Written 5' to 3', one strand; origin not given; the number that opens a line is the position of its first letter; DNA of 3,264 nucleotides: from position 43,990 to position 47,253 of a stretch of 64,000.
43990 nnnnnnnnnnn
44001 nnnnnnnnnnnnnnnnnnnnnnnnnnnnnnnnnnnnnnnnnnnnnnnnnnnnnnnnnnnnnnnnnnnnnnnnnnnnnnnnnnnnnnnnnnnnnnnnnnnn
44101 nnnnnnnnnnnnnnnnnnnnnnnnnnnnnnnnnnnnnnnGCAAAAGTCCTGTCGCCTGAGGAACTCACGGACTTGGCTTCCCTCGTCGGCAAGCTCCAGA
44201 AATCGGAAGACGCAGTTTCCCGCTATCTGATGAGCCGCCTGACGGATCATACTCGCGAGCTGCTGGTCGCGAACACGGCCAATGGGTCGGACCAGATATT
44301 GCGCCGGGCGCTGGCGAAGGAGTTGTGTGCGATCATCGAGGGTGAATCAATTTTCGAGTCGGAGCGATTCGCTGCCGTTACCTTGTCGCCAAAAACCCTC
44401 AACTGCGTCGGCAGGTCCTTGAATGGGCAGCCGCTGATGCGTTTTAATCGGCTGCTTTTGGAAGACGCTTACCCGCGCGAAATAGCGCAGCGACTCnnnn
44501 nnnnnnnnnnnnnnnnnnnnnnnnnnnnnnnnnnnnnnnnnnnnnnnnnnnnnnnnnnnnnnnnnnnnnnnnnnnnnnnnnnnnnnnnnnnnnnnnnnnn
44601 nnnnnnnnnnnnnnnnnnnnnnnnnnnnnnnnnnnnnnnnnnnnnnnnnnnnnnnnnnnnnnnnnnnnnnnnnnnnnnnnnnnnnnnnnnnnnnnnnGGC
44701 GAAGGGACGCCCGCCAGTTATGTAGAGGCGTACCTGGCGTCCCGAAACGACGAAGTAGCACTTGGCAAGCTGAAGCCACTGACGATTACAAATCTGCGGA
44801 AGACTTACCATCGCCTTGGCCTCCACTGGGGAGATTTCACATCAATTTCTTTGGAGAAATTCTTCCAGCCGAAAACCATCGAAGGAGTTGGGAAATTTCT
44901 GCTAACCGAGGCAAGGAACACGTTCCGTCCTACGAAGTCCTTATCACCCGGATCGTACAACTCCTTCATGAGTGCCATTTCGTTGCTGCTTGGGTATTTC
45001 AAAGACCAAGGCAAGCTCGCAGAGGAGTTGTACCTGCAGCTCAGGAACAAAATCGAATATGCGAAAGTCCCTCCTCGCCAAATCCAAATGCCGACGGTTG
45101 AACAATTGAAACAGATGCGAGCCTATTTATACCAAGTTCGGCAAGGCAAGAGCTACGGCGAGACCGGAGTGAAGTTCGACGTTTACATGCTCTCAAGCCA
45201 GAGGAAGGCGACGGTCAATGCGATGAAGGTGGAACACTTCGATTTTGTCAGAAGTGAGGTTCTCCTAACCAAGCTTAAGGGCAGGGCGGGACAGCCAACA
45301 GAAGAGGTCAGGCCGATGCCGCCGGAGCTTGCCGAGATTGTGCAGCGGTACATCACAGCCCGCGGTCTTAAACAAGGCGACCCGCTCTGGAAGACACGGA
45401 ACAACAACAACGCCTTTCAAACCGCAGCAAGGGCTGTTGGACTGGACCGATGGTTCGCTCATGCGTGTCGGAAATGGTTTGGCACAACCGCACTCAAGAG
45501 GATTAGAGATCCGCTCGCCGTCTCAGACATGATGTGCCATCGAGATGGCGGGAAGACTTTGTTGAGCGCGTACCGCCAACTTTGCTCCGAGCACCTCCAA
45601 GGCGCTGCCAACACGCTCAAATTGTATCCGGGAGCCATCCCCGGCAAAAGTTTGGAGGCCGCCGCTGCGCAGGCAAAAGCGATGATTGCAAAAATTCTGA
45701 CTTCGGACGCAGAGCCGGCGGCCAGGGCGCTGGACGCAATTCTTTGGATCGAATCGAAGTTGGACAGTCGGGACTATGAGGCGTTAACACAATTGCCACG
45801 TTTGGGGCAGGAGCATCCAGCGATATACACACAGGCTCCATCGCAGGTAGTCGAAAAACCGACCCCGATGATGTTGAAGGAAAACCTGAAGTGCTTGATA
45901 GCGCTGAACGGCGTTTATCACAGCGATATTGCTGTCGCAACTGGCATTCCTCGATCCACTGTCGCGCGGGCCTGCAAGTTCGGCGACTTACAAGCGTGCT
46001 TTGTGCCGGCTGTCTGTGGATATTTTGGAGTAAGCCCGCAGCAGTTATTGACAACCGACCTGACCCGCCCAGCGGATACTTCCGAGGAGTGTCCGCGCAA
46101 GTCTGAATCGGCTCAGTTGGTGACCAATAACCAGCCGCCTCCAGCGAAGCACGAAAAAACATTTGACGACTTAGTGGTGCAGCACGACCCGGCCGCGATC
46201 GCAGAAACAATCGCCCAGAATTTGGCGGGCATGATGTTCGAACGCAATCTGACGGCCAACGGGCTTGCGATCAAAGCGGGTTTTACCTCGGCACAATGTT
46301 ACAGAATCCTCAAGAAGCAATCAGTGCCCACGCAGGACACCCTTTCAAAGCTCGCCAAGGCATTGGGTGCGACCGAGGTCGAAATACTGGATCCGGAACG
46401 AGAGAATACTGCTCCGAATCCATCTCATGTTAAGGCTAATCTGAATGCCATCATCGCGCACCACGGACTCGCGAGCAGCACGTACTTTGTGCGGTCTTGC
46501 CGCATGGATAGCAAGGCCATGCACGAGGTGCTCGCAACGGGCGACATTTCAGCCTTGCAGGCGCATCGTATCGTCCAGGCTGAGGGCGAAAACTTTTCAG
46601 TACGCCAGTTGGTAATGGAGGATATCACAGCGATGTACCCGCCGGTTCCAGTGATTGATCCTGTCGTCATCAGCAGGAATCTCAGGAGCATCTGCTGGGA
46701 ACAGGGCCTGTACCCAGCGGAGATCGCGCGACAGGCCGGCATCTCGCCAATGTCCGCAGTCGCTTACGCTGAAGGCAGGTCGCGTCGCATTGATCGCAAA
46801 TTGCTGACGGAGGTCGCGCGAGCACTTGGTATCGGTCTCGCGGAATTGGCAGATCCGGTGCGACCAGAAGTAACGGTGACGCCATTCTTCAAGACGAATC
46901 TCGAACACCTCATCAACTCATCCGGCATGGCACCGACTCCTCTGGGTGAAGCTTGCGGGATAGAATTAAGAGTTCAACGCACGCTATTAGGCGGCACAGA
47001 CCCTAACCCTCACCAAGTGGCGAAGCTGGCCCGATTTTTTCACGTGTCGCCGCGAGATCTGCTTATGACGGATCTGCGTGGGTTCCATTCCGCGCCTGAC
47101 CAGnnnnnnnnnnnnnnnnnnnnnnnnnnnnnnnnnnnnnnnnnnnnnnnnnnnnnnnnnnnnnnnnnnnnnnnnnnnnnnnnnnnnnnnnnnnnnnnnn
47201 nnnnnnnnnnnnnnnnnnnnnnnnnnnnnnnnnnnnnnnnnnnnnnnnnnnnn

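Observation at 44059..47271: Tyrosine integrase fused to five tandem XRE-family HTH domains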

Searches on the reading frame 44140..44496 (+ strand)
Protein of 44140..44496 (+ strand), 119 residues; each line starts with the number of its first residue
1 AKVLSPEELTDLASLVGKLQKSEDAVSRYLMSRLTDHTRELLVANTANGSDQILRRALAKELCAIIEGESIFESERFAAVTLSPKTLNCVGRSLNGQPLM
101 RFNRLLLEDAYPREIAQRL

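Call 81: find_homologous_proteins(query=window:44140-44496:+, max_evalue=0.00001)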
Query window:44140-44496:+: 24 candidates shared short words with the query, none scored E <= 0.00001.

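Call 84: search_solved_structures(query=A9, max_evalue=10)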
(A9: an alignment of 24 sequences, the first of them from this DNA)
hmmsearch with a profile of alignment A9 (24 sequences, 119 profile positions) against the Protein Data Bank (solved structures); distinct sequences matched with E-value up to 10: 4.
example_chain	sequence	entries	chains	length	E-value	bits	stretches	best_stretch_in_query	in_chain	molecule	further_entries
9f0x_E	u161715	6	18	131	0.53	13.6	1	25-80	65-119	Relaxosome protein TraY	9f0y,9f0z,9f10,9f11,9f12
4a64_A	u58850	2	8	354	0.81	13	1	17-72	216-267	CULLIN-4B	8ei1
4a0l_E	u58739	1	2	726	4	10.8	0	16-72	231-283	CULLIN-4B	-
4a0c_C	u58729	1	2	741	4.5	10.6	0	16-72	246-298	CULLIN-4B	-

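Call 85: find_homologous_proteins(query=A9, max_evalue=0.00001)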
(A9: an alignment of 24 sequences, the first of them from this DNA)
Query A9 (24 sequences) (119 aa, profile of the alignment): 7 proteins with E <= 0.00001 among 1786 candidates.
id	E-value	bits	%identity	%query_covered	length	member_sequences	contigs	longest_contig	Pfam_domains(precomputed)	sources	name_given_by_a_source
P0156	2.1e-35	139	42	94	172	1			-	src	-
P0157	1.4e-30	124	38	92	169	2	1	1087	-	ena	-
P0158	6.1e-26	109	37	89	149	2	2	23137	-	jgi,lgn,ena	jgi:hypothetical protein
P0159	4.0e-21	93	39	92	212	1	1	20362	-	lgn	-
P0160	2.0e-17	81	36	84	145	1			-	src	-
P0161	5.4e-13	67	48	56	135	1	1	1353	-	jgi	jgi:hypothetical protein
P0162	3.5e-8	51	29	52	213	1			PF02447.23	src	-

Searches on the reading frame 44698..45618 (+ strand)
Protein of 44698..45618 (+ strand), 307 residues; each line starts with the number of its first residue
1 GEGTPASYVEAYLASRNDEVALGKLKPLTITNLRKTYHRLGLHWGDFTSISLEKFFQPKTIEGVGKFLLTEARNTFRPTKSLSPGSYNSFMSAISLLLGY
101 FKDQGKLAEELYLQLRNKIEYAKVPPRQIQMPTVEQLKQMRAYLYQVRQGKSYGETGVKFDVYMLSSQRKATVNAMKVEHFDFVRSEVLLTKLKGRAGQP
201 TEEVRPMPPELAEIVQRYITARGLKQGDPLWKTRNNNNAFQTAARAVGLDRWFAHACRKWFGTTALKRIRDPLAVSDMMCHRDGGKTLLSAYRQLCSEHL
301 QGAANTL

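Call 62: search_solved_structures(query=A6, max_evalue=1, show_alignments=1)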
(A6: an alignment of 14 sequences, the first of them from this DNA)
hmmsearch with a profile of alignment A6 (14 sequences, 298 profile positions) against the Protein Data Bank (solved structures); distinct sequences matched with E-value up to 1: 17.
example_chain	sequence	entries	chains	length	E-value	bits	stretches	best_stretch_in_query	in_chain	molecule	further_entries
5hxy_A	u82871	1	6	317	3.6e-10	43.1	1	148-273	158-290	Tyrosine recombinase XerA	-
4a8e_A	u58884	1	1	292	2.8e-09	40.2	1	150-297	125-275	PROBABLE TYROSINE RECOMBINASE XERC-LIKE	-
3nkh_A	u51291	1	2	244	3.4e-08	36.7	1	222-297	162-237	Integrase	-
1a0p_A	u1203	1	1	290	5.7e-07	32.6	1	18-292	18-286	SITE-SPECIFIC RECOMBINASE XERD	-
5vfz_A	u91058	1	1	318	6.9e-07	32.4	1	143-273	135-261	Gp33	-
2a3v_A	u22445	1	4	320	9.3e-07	32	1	228-277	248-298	site-specific recombinase IntI4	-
5jjv_A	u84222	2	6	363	4.5e-05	26.4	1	46-272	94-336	Tyrosine recombinase XerH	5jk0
5dcf_A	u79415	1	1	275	0.00027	23.9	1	232-293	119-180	Tyrosine recombinase XerD,DNA translocase FtsK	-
6en0_A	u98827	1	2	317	0.00078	22.3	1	244-285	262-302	Int protein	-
6emy_A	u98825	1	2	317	0.00095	22.1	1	244-284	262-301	Int protein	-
1aih_A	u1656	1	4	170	0.0019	21.1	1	141-295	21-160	HP1 INTEGRASE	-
9i5v_14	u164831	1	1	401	0.0084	19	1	239-273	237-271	Ribosome-associated translation inhibitor RaiA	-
6emz_A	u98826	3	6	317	0.012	18.5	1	244-285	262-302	Int protein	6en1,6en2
5c6k_A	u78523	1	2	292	0.23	14.2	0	245-273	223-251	Integrase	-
5dor_A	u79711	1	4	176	0.24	14.2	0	245-273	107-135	Integrase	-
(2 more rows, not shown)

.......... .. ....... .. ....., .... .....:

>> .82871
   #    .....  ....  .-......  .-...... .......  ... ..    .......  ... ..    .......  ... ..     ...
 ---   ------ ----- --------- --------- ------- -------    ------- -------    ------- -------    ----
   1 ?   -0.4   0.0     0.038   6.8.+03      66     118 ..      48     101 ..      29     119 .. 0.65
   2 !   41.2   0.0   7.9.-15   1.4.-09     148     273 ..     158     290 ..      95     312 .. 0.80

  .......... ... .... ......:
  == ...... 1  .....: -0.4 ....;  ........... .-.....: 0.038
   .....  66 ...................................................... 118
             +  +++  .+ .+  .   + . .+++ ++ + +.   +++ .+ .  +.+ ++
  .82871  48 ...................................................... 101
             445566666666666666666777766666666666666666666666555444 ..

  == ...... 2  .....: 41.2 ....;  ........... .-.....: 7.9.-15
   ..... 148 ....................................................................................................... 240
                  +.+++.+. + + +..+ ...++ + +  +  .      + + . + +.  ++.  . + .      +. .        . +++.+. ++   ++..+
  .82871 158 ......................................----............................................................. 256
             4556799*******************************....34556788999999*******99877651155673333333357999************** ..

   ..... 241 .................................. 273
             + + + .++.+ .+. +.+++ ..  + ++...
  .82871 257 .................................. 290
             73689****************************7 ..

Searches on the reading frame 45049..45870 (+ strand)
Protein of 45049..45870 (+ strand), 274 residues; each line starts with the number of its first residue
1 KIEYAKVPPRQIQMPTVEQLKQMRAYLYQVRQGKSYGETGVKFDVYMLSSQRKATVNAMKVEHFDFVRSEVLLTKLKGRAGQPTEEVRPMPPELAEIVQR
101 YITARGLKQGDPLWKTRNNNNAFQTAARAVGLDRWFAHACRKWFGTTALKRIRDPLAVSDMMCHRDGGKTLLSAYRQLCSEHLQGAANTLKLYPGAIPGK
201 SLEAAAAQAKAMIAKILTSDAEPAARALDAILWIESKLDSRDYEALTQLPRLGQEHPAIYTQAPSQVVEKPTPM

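Call 8: search_protein_families(library=pfam, proteins=[window:45049-45870:+], max_evalue=10)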
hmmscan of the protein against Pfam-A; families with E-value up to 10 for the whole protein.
window:45049-45870:+ (274 aa): 1 family
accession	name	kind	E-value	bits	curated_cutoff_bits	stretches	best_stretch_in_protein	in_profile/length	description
PF00589.27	Phage_integrase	-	5.5e-05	23.4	27.1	1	45-178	30-168/172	Phage integrase family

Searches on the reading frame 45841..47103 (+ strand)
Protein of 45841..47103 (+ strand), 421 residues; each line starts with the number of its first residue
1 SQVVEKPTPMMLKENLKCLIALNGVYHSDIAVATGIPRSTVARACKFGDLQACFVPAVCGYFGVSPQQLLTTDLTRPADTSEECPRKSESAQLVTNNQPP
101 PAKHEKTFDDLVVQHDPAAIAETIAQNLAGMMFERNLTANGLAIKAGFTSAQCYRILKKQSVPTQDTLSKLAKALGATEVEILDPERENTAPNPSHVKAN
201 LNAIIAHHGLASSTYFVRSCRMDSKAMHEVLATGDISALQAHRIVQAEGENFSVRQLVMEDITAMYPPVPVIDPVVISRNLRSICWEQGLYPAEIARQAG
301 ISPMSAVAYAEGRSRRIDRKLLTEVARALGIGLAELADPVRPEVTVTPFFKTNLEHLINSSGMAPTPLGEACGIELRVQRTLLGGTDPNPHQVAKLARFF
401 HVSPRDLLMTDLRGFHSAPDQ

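Call 43: predict_structure(alignment_id=A4)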
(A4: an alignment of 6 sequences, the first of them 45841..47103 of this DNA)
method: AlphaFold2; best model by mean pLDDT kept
length: 421 residues; sequences in the alignment: 6
mean_pLDDT: 80.9   pTM: 0.51
mean pLDDT of the five models: 80.9, 78.9, 78.7, 78.6, 77.9
residues with pLDDT >= 90: 123; 70-90: 238; 50-70: 24; < 50: 36
segments of 3 or more residues with pLDDT < 50: 1-5, 78-104, 418-421
pLDDT, mean of each block of 10 residues (from residue 1): 53 90 82 83 88 85 86 63 28 29 51 71 91 90 90 90 88 91 87 94 87 83 90 92 91 94 86 84 90 82 75 71 86 88 90 89 84 84 83 91 91 62 34
secondary structure, 60 per line:
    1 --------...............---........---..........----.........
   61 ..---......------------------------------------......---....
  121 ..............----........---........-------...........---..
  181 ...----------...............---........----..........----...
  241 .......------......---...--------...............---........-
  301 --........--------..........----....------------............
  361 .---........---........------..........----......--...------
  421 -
elements in order: H9-23 H27-34 H38-47 H52-62 H66-71 H108-113 H117-134 H139-146 H150-157 H165-175 H179-183 H194-208 H212-219 H224-233 H238-247 H254-259 H274-288 H292-299 H303-310 H319-328 H333-336 H349-361 H365-372 H376-383 H390-399 H404-409

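Call 47: fold_search(model_id=the predicted structure, library=pdb)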
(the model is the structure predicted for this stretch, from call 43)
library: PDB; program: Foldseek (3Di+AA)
matches with E <= 10: 475; with E <= 0.001: 0
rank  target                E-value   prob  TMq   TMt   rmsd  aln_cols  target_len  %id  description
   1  6qer_C                4.7e-03  0.99  0.15  0.21  24.4       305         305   15  Apo Form Of ComR From S. Thermophilus in space group C2 (released 2019-02-20)
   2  5juf                  6.8e-03  1.00  0.15  0.21  21.0       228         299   16  Crystal structure of the apo form of ComR from S. thermophilus. (released 2016-10-26)
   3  6hu8                  7.7e-03  1.00  0.15  0.21  20.8       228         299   14  Apo form of the competence regulator ComR from Streptococcus vestibularis (released 2019-10-23)
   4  6qer_D                1.0e-02  1.00  0.15  0.21  21.3       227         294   14  Apo Form Of ComR From S. Thermophilus in space group C2 (released 2019-02-20)
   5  5jub_A                1.4e-02  0.96  0.15  0.21  20.2       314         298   13  Crystal structure of ComR from S.thermophilus in complex with DNA and its signalling peptide ComS. (released 2016-10-26)
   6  5jub_B                2.0e-02  0.99  0.15  0.21  16.8       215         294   15  Crystal structure of ComR from S.thermophilus in complex with DNA and its signalling peptide ComS. (released 2016-10-26)
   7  5fd4_A                2.1e-02  0.80  0.14  0.19  21.3       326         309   12  Crystal Structure of ComR from Streptococcus suis (released 2016-11-02)
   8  6qer_A                2.4e-02  0.99  0.15  0.21  21.1       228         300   16  Apo Form Of ComR From S. Thermophilus in space group C2 (released 2019-02-20)
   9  3u3w_A                2.8e-02  0.91  0.15  0.22  19.9       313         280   13  Crystal Structure of Bacillus thuringiensis PlcR in complex with the peptide PapR7 and DNA (released 2013-01-09)
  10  2axu_L                3.3e-02  0.77  0.14  0.20  21.2       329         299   12  Structure of PrgX (released 2005-12-06)
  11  1y9q                  3.5e-02  1.00  0.16  0.38   1.5        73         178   27  Crystal Structure of HTH_3 family Transcriptional Regulator from Vibrio cholerae (released 2005-01-04)
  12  2axu_E                3.6e-02  0.72  0.14  0.20  21.3       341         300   11  Structure of PrgX (released 2005-12-06)
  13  6jq1_A                3.8e-02  1.00  0.15  0.46  15.0       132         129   23  Crystal Structure of DdrO from Deinococcus geothermalis (released 2019-08-28)
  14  3vk0_B                4.4e-02  1.00  0.16  0.72   3.9        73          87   26  Crystal Structure of hypothetical transcription factor NHTF from Neisseria (released 2012-03-14)
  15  6hua_A                5.0e-02  0.69  0.15  0.21  20.1       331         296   14  the competence regulator ComR from Streptococcus vestibularis in complex with its cognate signaling peptide XIP (released 2019-10-23)
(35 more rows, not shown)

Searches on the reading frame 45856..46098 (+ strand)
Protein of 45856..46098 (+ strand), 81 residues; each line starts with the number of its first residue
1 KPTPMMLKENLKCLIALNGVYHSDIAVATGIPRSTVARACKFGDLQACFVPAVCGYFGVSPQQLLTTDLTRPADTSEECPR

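Call 8: search_protein_families(library=pfam, proteins=[window:45856-46098:+], max_evalue=10)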
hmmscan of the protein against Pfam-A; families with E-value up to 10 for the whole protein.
seq(81 aa): 6 families
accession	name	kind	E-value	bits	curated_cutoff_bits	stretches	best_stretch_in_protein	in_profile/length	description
PF13384.12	HTH_23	-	0.0043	17.3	24.6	1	18-38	16-36/50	Homeodomain-like domain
PF09339.16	HTH_IclR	-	0.018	15.2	22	1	23-39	22-38/52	IclR helix-turn-helix domain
PF13443.12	HTH_26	-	0.024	15.3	22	1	10-67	1-60/63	Cro/C1-type HTH DNA-binding domain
PF08281.18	Sigma70_r4_2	-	0.15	12.2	25.7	1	15-38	22-45/54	Sigma-70, region 4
PF12802.13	MarR_2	-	0.21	12.2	27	1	22-41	23-42/61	MarR family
PF13338.12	AbiEi_4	-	0.23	12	25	1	24-45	18-38/49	Transcriptional regulator, AbiEi antitoxin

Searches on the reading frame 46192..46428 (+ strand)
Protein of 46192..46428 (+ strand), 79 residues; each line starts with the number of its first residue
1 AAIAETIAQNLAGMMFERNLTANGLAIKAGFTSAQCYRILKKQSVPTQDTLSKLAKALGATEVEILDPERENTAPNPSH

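Call 8: search_protein_families(library=pfam, proteins=[window:46192-46428:+], max_evalue=10)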
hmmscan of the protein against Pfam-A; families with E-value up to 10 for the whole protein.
seq(79 aa): 6 families
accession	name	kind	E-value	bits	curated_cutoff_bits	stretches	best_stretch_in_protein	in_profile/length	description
PF13443.12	HTH_26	-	4.2e-07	30.6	22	1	10-69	1-61/63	Cro/C1-type HTH DNA-binding domain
PF01381.28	HTH_3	-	6.1e-06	26.6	23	1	17-64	7-54/55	Helix-turn-helix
PF13560.12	HTH_31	-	3.2e-05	24.6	27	1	17-64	12-60/64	Helix-turn-helix domain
PF12844.13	HTH_19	-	0.012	16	30.2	1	17-67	10-60/64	Helix-turn-helix domain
PF21716.3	dnstrm_HI1420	-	0.032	14.5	27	1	25-60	49-84/90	Probable addiction module antidote protein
PF21986.1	AH_C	-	0.069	13.6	27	1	9-66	8-65/123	Allophanate hydrolase C-terminal domain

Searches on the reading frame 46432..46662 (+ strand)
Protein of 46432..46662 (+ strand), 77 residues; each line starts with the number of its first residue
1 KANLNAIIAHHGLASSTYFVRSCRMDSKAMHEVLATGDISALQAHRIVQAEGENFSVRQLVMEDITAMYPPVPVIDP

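Call 8: search_protein_families(library=pfam, proteins=[window:46432-46662:+], max_evalue=10)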
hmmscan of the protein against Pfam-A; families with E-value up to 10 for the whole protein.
seq(77 aa): 0 families
